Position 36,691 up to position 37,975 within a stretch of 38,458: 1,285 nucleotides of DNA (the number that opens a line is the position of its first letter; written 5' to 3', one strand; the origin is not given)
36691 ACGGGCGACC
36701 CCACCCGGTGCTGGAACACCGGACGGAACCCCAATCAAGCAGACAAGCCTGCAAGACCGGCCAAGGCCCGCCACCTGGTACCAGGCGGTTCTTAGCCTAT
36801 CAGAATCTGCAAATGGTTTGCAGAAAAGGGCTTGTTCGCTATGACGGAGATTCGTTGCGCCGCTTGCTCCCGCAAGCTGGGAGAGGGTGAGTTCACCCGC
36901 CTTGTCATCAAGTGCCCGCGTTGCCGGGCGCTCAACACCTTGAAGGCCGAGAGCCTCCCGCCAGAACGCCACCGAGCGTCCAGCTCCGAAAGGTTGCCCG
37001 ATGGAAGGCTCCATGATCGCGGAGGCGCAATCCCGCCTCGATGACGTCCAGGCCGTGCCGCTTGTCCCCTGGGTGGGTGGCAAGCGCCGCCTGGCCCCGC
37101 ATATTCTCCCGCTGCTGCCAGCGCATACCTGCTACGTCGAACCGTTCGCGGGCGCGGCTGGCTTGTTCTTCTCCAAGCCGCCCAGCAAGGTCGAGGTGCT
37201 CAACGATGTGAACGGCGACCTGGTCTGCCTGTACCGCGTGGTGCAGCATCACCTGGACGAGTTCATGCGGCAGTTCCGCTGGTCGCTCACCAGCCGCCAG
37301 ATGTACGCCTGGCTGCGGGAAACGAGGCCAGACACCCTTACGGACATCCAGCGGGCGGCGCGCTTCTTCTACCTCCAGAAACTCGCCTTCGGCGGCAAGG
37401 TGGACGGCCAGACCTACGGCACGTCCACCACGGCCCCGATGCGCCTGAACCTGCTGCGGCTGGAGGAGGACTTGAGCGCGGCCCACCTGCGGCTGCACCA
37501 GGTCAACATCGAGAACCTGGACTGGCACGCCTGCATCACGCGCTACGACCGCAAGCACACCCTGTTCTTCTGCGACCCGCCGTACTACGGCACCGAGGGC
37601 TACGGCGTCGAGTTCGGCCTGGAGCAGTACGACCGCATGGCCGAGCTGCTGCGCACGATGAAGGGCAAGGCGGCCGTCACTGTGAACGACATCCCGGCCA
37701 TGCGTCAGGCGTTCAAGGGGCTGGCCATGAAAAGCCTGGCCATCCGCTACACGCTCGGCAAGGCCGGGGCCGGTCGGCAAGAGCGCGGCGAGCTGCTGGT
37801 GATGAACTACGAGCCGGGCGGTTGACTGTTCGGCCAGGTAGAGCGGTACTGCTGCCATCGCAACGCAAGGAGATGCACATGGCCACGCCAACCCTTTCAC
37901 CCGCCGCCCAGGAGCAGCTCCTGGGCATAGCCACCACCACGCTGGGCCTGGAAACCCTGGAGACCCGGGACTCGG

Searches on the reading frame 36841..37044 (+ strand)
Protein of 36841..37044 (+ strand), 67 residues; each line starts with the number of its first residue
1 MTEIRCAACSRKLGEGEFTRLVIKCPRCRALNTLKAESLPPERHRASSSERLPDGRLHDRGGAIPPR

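Call 42: search_protein_families(library=pfam, proteins=[window:36841-37044:+], max_evalue=0.01)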
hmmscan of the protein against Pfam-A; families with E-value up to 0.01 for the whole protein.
window:36841-37044:+ (67 aa): 3 families
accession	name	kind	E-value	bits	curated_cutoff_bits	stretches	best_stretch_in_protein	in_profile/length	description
PF10122.14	Zn_ribbon_Com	-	3e-12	46.2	22.9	1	3-48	4-50/52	Mu-like prophage protein Com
PF13717.11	Zn_ribbon_4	-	0.0017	18.7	30.3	0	23-43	3-23/36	zinc-ribbon domain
PF14599.11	zinc_ribbon_6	-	0.0031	17.8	27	1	2-33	28-58/59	Zinc-ribbon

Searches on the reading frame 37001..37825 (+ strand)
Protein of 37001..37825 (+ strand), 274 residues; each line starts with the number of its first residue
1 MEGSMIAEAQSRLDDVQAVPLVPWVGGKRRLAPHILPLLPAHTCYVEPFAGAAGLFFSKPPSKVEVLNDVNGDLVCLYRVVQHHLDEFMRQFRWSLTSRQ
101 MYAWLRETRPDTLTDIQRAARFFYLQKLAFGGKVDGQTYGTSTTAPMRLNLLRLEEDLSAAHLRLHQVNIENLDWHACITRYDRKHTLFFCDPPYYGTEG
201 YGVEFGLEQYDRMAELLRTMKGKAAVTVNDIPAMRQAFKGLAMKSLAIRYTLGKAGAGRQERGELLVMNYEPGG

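Call 10: search_protein_families(library=pfam, proteins=[window:37001-37825:+], max_evalue=0.01)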
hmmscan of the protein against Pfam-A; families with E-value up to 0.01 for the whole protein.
window:37001-37825:+ (274 aa): 1 family
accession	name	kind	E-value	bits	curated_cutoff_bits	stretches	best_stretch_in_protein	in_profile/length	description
PF02086.21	MethyltransfD12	-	1.4e-28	100.8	22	1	24-240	1-241/253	D12 class N6 adenine-specific DNA methyltransferase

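Call 43: find_related_loci(query=window:37001-37825:+, collection=viral_contigs, flank=4000)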
Query window:37001-37825:+ (274 aa) in viral_contigs; peptide patterns used: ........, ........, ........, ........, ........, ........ (x = any residue, [..] = any of these).
25 stretches matched a pattern; 24 encode a relative of the query (tblastn E <= 1e-3); 24 distinct loci.
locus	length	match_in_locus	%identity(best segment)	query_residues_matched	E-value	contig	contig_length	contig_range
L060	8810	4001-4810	81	2-272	1e-152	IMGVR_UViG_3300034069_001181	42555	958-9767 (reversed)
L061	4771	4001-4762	76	17-270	4e-135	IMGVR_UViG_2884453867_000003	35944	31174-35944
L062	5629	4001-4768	73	16-271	1e-134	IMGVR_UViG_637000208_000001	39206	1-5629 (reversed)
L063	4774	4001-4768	75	16-271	3e-134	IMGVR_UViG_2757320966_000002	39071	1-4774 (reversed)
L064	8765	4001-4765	70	15-270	4e-127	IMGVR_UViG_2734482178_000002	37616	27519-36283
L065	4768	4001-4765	70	15-270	7e-127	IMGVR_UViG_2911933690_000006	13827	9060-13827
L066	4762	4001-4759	72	18-270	5e-127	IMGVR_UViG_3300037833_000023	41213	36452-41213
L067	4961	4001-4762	70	17-270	4e-127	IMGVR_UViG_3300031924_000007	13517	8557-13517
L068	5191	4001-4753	71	20-270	3e-126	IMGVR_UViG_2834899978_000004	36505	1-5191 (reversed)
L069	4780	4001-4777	69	10-270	4e-124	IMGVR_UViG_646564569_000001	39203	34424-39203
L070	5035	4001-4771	68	13-270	1e-123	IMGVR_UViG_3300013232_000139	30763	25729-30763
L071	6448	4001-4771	67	13-270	1e-123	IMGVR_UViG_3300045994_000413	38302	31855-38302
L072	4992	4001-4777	68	11-270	2e-123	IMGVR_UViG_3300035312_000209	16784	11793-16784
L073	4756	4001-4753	69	20-270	2e-122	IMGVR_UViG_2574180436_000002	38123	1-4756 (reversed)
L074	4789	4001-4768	63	16-272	2e-112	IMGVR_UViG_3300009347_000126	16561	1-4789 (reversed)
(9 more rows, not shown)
